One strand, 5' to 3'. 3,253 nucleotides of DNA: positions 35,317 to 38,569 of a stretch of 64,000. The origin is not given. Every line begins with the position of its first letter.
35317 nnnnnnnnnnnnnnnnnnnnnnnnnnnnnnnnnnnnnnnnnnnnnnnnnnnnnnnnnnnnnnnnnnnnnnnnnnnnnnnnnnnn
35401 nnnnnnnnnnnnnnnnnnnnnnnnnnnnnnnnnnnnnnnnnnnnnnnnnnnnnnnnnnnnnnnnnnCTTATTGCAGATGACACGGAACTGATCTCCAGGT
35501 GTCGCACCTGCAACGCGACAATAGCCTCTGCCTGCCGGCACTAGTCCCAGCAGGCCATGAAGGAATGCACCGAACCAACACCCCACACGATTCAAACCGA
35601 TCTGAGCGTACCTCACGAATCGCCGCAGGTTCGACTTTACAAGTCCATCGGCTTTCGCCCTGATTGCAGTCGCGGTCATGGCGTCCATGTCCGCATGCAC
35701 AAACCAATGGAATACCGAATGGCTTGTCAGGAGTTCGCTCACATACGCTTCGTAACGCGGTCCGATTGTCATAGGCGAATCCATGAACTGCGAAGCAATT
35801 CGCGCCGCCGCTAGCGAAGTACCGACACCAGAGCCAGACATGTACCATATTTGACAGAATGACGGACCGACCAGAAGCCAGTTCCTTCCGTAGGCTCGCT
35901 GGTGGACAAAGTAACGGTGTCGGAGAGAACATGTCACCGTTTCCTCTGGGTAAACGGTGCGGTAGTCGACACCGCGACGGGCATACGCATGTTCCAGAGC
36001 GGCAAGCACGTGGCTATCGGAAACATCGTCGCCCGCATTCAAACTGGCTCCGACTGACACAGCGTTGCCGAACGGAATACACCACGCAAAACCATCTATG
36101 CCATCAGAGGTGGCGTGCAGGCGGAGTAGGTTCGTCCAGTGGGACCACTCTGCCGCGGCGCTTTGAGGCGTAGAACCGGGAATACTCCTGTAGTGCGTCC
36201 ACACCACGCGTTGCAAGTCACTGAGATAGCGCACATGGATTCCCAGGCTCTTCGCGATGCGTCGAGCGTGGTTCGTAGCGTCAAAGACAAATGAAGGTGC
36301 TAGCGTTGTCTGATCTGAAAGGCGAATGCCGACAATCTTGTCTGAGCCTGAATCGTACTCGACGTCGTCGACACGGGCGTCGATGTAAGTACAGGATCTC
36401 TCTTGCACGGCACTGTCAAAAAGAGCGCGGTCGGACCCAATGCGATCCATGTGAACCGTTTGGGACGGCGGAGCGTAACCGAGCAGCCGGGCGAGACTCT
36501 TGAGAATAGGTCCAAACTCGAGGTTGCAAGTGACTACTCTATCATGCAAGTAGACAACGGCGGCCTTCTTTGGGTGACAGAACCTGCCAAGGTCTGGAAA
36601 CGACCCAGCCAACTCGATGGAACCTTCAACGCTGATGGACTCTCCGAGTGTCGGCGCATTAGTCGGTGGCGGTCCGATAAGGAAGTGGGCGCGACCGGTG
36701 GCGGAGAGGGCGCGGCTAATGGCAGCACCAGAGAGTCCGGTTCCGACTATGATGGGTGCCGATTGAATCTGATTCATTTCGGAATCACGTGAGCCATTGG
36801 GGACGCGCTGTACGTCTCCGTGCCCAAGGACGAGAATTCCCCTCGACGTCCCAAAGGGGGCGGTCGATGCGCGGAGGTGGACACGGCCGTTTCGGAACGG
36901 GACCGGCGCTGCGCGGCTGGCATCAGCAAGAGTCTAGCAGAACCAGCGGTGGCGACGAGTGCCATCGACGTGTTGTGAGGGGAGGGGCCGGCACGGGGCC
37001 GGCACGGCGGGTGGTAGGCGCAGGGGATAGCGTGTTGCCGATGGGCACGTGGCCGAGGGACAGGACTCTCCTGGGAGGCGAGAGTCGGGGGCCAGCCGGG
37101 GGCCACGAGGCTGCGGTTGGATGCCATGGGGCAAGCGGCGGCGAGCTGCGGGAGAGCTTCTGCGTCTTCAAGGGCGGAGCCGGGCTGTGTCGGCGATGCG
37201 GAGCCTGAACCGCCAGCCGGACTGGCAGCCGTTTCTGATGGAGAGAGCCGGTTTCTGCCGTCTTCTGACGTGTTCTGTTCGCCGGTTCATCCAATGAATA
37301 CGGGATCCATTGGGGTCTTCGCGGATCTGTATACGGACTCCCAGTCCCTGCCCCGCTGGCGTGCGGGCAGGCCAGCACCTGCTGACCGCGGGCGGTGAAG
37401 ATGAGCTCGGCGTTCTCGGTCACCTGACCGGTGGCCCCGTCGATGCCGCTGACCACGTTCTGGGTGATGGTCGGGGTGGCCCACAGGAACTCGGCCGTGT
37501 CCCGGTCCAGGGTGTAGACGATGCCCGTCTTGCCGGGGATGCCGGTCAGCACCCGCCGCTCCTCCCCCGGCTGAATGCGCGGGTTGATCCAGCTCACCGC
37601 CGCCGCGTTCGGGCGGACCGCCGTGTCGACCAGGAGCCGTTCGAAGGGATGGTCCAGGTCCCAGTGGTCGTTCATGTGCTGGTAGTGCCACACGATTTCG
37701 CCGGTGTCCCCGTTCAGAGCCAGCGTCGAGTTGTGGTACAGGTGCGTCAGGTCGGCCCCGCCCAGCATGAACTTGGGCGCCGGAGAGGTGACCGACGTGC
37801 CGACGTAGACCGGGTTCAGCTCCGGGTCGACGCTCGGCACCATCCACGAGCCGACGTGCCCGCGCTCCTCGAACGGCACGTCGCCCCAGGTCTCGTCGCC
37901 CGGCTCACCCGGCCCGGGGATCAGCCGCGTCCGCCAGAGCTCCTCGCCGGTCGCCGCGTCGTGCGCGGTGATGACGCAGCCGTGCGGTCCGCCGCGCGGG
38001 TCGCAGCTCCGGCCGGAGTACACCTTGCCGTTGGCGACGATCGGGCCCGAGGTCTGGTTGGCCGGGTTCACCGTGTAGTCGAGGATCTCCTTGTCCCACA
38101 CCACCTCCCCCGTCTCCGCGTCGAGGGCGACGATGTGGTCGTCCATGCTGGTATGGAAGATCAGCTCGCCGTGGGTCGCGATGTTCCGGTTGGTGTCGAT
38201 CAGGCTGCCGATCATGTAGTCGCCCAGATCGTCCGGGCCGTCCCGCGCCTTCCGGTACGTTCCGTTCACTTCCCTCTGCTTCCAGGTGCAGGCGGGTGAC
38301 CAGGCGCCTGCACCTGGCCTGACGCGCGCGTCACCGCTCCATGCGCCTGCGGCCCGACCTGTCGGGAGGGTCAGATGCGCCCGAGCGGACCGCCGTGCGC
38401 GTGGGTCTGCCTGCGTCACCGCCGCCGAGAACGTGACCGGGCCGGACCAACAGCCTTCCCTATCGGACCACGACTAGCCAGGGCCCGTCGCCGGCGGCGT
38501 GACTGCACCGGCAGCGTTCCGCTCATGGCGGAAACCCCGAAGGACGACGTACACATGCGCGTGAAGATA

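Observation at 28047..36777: AT-richer five-gene lipid-tailoring cluster split by IS/RIT DNA: flavin halogenase-like, NTF2-like, CFA synthase, desaturase, hydrolase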

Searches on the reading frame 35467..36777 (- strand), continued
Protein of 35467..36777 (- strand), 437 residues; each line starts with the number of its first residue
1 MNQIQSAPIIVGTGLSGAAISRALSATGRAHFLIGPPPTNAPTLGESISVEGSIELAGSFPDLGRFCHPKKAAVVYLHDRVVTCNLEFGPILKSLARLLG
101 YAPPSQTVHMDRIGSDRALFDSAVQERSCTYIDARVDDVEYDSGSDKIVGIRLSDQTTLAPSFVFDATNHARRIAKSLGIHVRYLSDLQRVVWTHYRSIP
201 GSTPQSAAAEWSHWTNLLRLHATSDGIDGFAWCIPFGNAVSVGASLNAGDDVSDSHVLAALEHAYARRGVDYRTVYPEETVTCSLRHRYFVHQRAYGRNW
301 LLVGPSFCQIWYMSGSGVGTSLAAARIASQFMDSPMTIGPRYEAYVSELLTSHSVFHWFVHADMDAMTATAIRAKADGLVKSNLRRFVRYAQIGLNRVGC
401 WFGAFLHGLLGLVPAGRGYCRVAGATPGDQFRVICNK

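Call 34: search_protein_families(library=ncbifam, proteins=[L011:11314-12246:+, L009:11327-12226:+, L011:12279-13436:+, L009:13403-14827:-, L009:12223-13410:-, L028:8762-9985:+], max_evalue=0.01)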
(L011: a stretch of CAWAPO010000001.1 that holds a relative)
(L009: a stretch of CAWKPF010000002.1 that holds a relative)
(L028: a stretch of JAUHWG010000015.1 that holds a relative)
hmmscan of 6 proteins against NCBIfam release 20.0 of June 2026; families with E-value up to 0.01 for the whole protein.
L011:11314-12246:+ (310 aa): 23 families
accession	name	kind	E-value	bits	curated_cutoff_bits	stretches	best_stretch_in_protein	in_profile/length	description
NF002043.0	PRK00870.1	subfamily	2e-45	155.5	265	1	24-304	15-300/302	haloalkane dehalogenase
NF002938.0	PRK03592.1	equivalog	1.1e-39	136.6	241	1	27-304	9-291/298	haloalkane dehalogenase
NF002873.0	PRK03204.1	equivalog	3.2e-32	112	466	1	26-296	12-279/286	haloalkane dehalogenase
NF050089.1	i_nPHAscl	equivalog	2.6e-17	62.8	300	1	36-152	5-119/288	intracellular short-chain-length polyhydroxyalkanoate depolymerase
TIGR03056.1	bchO_mg_che_rel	equivalog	3.3e-17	62.4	172.55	2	31-150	9-128/278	alpha/beta fold hydrolase BchO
NF004514.1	PRK05855.1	equivalog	6.3e-14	51.5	455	1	36-136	8-109/578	SDR family oxidoreductase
NF051488.1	bifunc_PcaDC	exception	8.2e-14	51.5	390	2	64-153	27-114/375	bifunctional 3-oxoadipate enol-lactonase/4-carboxymuconolactone decarboxylase PcaDC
NF011457.0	PRK14875.1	equivalog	2.3e-13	49.9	307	1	14-143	96-224/372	acetoin dehydrogenase dihydrolipoyllysine-residue acetyltransferase subunit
TIGR02427.1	protocat_pcaD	equivalog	1.1e-12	48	255.85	2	64-151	28-113/251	3-oxoadipate enol-lactonase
TIGR01250.1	pro_imino_pep_2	subfamily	5.8e-12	45.8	167.65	1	35-155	9-134/288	proline iminopeptidase-family hydrolase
NF051487.1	bifunc_PcaCD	exception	2.2e-11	43.5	430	2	46-155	168-276/413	bifunctional 4-carboxymuconolactone decarboxylase/3-oxoadipate enol-lactonase PcaCD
TIGR03611.1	RutD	equivalog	8.5e-10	38.4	238.5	1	49-153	13-116/258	pyrimidine utilization protein D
TIGR03695.1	menH_SHCHC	equivalog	8.7e-10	38.4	208.55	1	50-149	3-103/252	2-succinyl-6-hydroxy-2,4-cyclohexadiene-1-carboxylate synthase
NF045632.1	hydroxlase_HsaD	equivalog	5e-09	35.5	400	1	31-148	15-135/290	4,5:9,10-diseco-3-hydroxy-5,9,17-trioxoandrosta-1(10),2-diene-4-oate hydrolase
NF045948.1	ProImpepThrmp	equivalog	2.1e-08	33.9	500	1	31-158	5-136/291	proline iminopeptidase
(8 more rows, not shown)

L009:11327-12226:+ (299 aa): 20 families
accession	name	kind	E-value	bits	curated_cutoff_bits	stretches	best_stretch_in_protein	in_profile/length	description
NF002043.0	PRK00870.1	subfamily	1.6e-42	146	265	1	35-292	43-298/302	haloalkane dehalogenase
NF002873.0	PRK03204.1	equivalog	1.2e-33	116.7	466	1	36-287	32-280/286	haloalkane dehalogenase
NF002938.0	PRK03592.1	equivalog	2.5e-31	109.1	241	1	37-291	29-288/298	haloalkane dehalogenase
TIGR03056.1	bchO_mg_che_rel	equivalog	2.6e-15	56.2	172.55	1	36-290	26-275/278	alpha/beta fold hydrolase BchO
NF051488.1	bifunc_PcaDC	exception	8.3e-15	54.8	390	1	53-291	27-249/375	bifunctional 3-oxoadipate enol-lactonase/4-carboxymuconolactone decarboxylase PcaDC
NF004514.1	PRK05855.1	equivalog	9.3e-14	50.9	455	1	33-293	17-288/578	SDR family oxidoreductase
TIGR02427.1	protocat_pcaD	equivalog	1e-12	48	255.85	1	53-139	28-112/251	3-oxoadipate enol-lactonase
TIGR03695.1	menH_SHCHC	equivalog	1.8e-12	47.2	208.55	1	39-137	3-102/252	2-succinyl-6-hydroxy-2,4-cyclohexadiene-1-carboxylate synthase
NF050089.1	i_nPHAscl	equivalog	3.6e-11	42.7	300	1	39-138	19-116/288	intracellular short-chain-length polyhydroxyalkanoate depolymerase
NF011457.0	PRK14875.1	equivalog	1.9e-10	40.2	307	2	37-137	131-229/372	acetoin dehydrogenase dihydrolipoyllysine-residue acetyltransferase subunit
NF051487.1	bifunc_PcaCD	exception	2.9e-10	39.8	430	1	51-140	185-272/413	bifunctional 4-carboxymuconolactone decarboxylase/3-oxoadipate enol-lactonase PcaCD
NF045632.1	hydroxlase_HsaD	equivalog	1.7e-07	30.5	400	1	5-129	10-127/290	4,5:9,10-diseco-3-hydroxy-5,9,17-trioxoandrosta-1(10),2-diene-4-oate hydrolase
TIGR01250.1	pro_imino_pep_2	subfamily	1.1e-05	25.2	167.65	1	42-140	29-130/288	proline iminopeptidase-family hydrolase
TIGR03611.1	RutD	equivalog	1.8e-05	24.3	238.5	1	37-140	12-114/258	pyrimidine utilization protein D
TIGR01738.1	bioH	equivalog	2.5e-05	24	206.95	0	38-93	3-59/245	pimeloyl-ACP methyl ester esterase BioH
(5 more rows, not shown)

L011:12279-13436:+ (385 aa): 0 families

L009:13403-14827:- (474 aa): 10 families
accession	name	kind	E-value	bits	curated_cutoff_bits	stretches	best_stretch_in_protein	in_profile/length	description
NF053785.1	DcplphribOxDprE1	equivalog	5e-32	111.7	500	2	20-197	3-180/449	decaprenylphosphoryl-beta-D-ribose oxidase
TIGR01679.1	bact_FAD_ox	subfamily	1.7e-29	103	292.25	1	24-462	3-418/419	FAD-linked oxidoreductase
TIGR01678.1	FAD_lactone_ox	subfamily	1.3e-20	73.8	396.8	1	23-198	5-179/438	sugar 1,4-lactone oxidase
TIGR01676.1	GLDHase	equivalog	3.4e-16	59.2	458.25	1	20-201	49-229/541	L-galactonolactone dehydrogenase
TIGR01677.1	pln_FAD_oxido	subfamily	1.2e-14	53.8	383.1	1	31-197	32-211/560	FAD-dependent oxidoreductase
TIGR00387.1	glcD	equivalog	7e-14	51.5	567.9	1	38-199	3-172/413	glycolate oxidase subunit GlcD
NF008408.0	PRK11230.1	equivalog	1.1e-11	44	897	1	36-204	59-234/499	glycolate oxidase subunit GlcD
NF041227.1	BagG_FevA2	exception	2.8e-11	42.7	850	1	44-199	57-209/455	bagremycin/ferroverdin biosynthesis FAD-dependent oxygenase BagG/FevA2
NF049975.1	2HglutDHaseYdiJ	equivalog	1.8e-08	32.6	1350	1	50-176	72-200/1018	D-2-hydroxyglutarate dehydrogenase YdiJ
NF041226.1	BagK_FevA1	equivalog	6.7e-08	31.4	800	1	42-199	50-205/453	bagremycin/ferroverdin biosynthesis FAD-dependent oxygenase BagK/FevA1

L009:12223-13410:- (395 aa): 12 families
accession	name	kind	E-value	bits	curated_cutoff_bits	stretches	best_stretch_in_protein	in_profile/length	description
NF008686.0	PRK11705.1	equivalog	1.5e-140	468.6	400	1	19-388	17-376/383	cyclopropane fatty acyl phospholipid synthase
NF053839.1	CPFASynBruc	equivalog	7.6e-66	222.7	600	1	37-373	36-373/410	cyclopropane fatty acid synthase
NF040703.1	cyclopro_CfaB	exception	4.1e-55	187.2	650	1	114-367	103-358/393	C17 cyclopropane fatty acid synthase CfaB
NF040660.1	mycolic_MTase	equivalog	4.3e-33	115.1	390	1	117-349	7-251/283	cyclopropane mycolic acid synthase family methyltransferase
NF041675.1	sarc_dimgly_tmase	equivalog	2.2e-10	40.9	550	1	115-219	9-115/278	sarcosine/dimethylglycine N-methyltransferase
NF041943.1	GPPMT_Stmyces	equivalog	1.5e-07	31.6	400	1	155-219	61-126/272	geranyl diphosphate 2-C-methyltransferase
NF043040.1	corrin_prot_MT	hypoth_equivalog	1.4e-06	27.9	180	1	162-273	34-146/216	corrinoid protein-associated methyltransferase CpaM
TIGR01983.1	UbiG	equivalog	1.5e-06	27.7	102.95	1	167-283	49-160/228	bifunctional 2-polyprenyl-6-hydroxyphenol methylase/3-demethylubiquinol 3-O-methyltransferase UbiG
NF041255.1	mycofact_MftM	equivalog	4.3e-06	26.3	200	1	143-255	112-222/289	mycofactocin oligosaccharide methyltransferase MftM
TIGR02021.1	BchM-ChlM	equivalog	0.00062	19.3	158.9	1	168-247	52-128/218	magnesium protoporphyrin IX methyltransferase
NF045667.1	MTase_DVU1556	equivalog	0.0031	17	155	1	166-217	18-69/213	DVU_1556 family methyltransferase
NF010549.0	PRK13942.1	equivalog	0.004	16.7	282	1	161-215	68-124/215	protein-L-isoaspartate O-methyltransferase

L028:8762-9985:+ (407 aa): 29 families (the best 25 are shown)
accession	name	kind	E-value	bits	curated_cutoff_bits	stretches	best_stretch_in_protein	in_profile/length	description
NF040703.1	cyclopro_CfaB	exception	2.3e-87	293.3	650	1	21-406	13-390/393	C17 cyclopropane fatty acid synthase CfaB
NF008686.0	PRK11705.1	equivalog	2.9e-65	220.8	400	1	47-392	41-372/383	cyclopropane fatty acyl phospholipid synthase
NF053839.1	CPFASynBruc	equivalog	2.6e-59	201.2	600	1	64-387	58-379/410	cyclopropane fatty acid synthase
NF040660.1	mycolic_MTase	equivalog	3.6e-42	144.9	390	1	123-367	5-258/283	cyclopropane mycolic acid synthase family methyltransferase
NF043040.1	corrin_prot_MT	hypoth_equivalog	3.6e-11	42.9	180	1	168-280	32-145/216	corrinoid protein-associated methyltransferase CpaM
NF045667.1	MTase_DVU1556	equivalog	1.2e-08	34.7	155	1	168-331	12-166/213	DVU_1556 family methyltransferase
TIGR01983.1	UbiG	equivalog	2.3e-08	33.6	102.95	1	171-280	49-149/228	bifunctional 2-polyprenyl-6-hydroxyphenol methylase/3-demethylubiquinol 3-O-methyltransferase UbiG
TIGR02021.1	BchM-ChlM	equivalog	1.6e-07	31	158.9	1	160-267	38-140/218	magnesium protoporphyrin IX methyltransferase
NF041943.1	GPPMT_Stmyces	equivalog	1.9e-07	31.3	400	1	128-280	30-177/272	geranyl diphosphate 2-C-methyltransferase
TIGR04074.1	bacter_Hen1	equivalog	7.3e-07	28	340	1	156-276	260-386/462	3' terminal RNA ribose 2'-O-methyltransferase Hen1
TIGR02072.1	BioC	equivalog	0.00013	21.9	184.95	1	153-281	9-131/244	malonyl-ACP O-methyltransferase BioC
NF047649.1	MTase_UXPK_star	exception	0.00014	21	460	1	176-280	75-179/283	methyltransferase/UXPK-star double selenoprotein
NF041675.1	sarc_dimgly_tmase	equivalog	0.00015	21.8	550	1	127-278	14-165/278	sarcosine/dimethylglycine N-methyltransferase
NF050150.1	RiPP_MTase_ApyS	equivalog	0.00034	19.9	400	1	163-241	129-205/323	RiPP biosynthesis methyltransferase ApyS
TIGR02081.1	metW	equivalog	0.00061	19.4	189.5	1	177-220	12-55/194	methionine biosynthesis protein MetW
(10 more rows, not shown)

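Call 40: find_encoding_contigs(protein=P0067, flank=10000, max_places=2)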
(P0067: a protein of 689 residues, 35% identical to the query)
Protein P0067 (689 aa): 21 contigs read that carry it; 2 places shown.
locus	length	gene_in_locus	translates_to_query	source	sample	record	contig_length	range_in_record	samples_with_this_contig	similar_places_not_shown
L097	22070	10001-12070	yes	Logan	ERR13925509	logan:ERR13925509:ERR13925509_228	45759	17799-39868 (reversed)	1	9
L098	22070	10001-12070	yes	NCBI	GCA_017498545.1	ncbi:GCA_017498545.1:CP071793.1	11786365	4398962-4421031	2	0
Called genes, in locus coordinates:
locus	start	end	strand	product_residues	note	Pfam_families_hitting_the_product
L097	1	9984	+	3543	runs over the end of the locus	PF00109:ketoacyl-synt, PF02801:Ketoacyl-synt_C, PF16197:KAsynt_C_assoc, PF22336:RhiE-like_linker, PF22621:CurL-like_PKS_C, PF21089:PKS_DH_N, PF14765:PS-DH, PF21394:Beta-ketacyl_N, +25 more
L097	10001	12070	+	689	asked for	PF00550:PP-binding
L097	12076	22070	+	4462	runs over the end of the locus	PF00109:ketoacyl-synt, PF02801:Ketoacyl-synt_C, PF16197:KAsynt_C_assoc, PF22336:RhiE-like_linker, PF22621:CurL-like_PKS_C, PF02353:CMAS, PF08242:Methyltransf_12, PF13489:Methyltransf_23, +31 more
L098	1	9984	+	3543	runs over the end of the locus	PF00109:ketoacyl-synt, PF02801:Ketoacyl-synt_C, PF16197:KAsynt_C_assoc, PF22336:RhiE-like_linker, PF22621:CurL-like_PKS_C, PF21089:PKS_DH_N, PF14765:PS-DH, PF21394:Beta-ketacyl_N, +25 more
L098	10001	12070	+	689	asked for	PF00550:PP-binding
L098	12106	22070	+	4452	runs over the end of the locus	PF00109:ketoacyl-synt, PF02801:Ketoacyl-synt_C, PF16197:KAsynt_C_assoc, PF22336:RhiE-like_linker, PF22621:CurL-like_PKS_C, PF02353:CMAS, PF08242:Methyltransf_12, PF13489:Methyltransf_23, +31 more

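Call 43: search_protein_families(library=pfam, proteins=[L009:7667-9880:+], max_evalue=0.01)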
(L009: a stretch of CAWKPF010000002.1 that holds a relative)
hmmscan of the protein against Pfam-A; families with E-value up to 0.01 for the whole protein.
L009:7667-9880:+ (737 aa): 3 families
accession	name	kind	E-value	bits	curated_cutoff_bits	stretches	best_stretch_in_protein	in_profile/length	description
PF00027.35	cNMP_binding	-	1.3e-40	137.7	27.5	2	35-117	2-85/89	Cyclic nucleotide-binding domain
PF01734.28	Patatin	-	2.4e-30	106.6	27.7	1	466-624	1-189/191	Patatin-like phospholipase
PF24179.1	NTE_Ploop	-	1.2e-18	68.1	27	1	282-445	4-157/223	Neuropathy Target Esterase family P-loop like domain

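Call 68: search_protein_representatives(protein=window:35467-36777:-)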
Query: 437 residues. Proteins with E-value up to 0.001 (for the whole library): 168; up to 1e-10: 129; up to 1e-30: 98. The best 150 are listed.
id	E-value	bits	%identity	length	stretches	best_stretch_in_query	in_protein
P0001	0.0e+00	1008.4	100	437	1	1-437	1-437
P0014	5.3e-105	368.6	43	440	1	7-431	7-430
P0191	8.7e-105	367.9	42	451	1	8-422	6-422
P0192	3.9e-103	362.4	43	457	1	7-398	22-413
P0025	8.7e-94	331.6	40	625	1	9-428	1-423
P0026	1.3e-93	331.0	41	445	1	5-405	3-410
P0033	1.1e-90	321.4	41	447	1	7-401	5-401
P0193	2.4e-90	320.3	38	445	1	6-399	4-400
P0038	2.5e-88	313.7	41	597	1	9-394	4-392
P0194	7.9e-88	312.0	38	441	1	3-421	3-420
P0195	2.4e-87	310.4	40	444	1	1-406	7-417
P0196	5.0e-87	309.4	38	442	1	7-431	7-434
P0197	2.3e-86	307.2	41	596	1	6-394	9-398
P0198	2.5e-86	307.1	37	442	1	1-409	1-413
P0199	2.7e-85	303.7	39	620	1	7-407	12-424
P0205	6.6e-81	289.2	34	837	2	6-375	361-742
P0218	1.4e-64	235.4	38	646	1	7-392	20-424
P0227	1.5e-58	215.5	31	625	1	5-390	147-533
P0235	2.4e-54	201.7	34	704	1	7-373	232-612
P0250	9.9e-49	183.2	34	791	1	7-360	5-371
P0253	7.5e-47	177.0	31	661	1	6-367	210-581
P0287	9.1e-26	107.5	40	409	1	6-181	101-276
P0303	8.1e-15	71.4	37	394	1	7-148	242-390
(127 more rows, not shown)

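Call 69: search_protein_families(library=pfam, proteins=[P0205, P0227, P0235, P0250, P0253, P0303, P0287, P0218], max_evalue=0.001)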
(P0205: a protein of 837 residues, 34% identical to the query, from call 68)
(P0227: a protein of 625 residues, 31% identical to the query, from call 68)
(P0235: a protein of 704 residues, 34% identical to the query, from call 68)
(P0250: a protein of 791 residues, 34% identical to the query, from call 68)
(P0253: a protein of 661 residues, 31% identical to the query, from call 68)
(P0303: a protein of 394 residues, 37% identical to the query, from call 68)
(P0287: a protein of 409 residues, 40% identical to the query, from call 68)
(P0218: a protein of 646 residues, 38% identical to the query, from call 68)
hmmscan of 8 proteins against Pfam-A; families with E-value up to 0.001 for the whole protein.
P0205 (837 aa): 1 family
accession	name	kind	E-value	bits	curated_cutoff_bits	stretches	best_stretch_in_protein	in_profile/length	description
PF00550.31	PP-binding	-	5.1e-09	36.7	20.8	1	263-328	2-67/67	Phosphopantetheine attachment site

P0227 (625 aa): 2 families
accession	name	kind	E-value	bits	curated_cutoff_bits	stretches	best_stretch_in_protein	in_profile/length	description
PF00550.31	PP-binding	-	4.6e-09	36.8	20.8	1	10-74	2-66/67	Phosphopantetheine attachment site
PF04820.20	Trp_halogenase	-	7.9e-05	22.1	21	0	244-395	147-283/458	Tryptophan halogenase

P0235 (704 aa): 2 families
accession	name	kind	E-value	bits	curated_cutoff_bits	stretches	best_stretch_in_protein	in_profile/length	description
PF00550.31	PP-binding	-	1.6e-25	89.6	20.8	2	127-191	3-67/67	Phosphopantetheine attachment site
PF23297.2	ACP_SdgA_C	-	0.00027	21.4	27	1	119-158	7-46/95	Highly reducing polyketide synthase sdgA, C-terminal ACP domain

P0250 (791 aa): 1 family
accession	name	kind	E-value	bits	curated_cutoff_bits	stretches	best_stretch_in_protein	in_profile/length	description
PF00975.26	Thioesterase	-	1.5e-17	65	26.4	1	582-782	34-218/226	Thioesterase domain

P0253 (661 aa): 1 family
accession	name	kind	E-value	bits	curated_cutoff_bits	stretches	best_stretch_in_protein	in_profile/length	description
PF00550.31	PP-binding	-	6e-16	58.9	20.8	1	25-75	17-67/67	Phosphopantetheine attachment site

P0303 (394 aa): 1 family
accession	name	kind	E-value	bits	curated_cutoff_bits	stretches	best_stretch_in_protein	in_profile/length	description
PF00550.31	PP-binding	-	2.4e-20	73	20.8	2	156-220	3-67/67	Phosphopantetheine attachment site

P0287 (409 aa): 0 families

P0218 (646 aa): 2 families
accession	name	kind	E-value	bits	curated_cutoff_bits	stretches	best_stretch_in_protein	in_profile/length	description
PF04820.20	Trp_halogenase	-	1.7e-05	24.3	21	1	135-202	152-217/458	Tryptophan halogenase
PF05834.18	Lycopene_cycl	-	0.00015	21.4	23.4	0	143-200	89-143/380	Lycopene cyclase protein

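Call 70: search_protein_families(library=padloc, proteins=[window:35467-36777:-], max_evalue=0.01)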
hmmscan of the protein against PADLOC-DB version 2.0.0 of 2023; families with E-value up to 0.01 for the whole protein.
window:35467-36777:- (437 aa): 0 families

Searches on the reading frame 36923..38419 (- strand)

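Call 24: search_protein_families(library=pfam, proteins=[window:36923-38419:-], max_evalue=0.01)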
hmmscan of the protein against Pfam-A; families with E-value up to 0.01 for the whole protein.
window:36923-38419:- (498 aa): 2 families
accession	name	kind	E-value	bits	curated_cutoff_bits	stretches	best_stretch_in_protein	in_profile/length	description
PF01011.28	PQQ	-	2.2e-28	99.8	26.7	1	119-313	159-336/595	Glucose/ethanol/alcohol dehydrogenase, beta-propeller domain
PF13360.13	PQQ_2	-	6.4e-12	46.1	27.6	2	79-163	28-98/233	Outer membrane protein assembly factor BamB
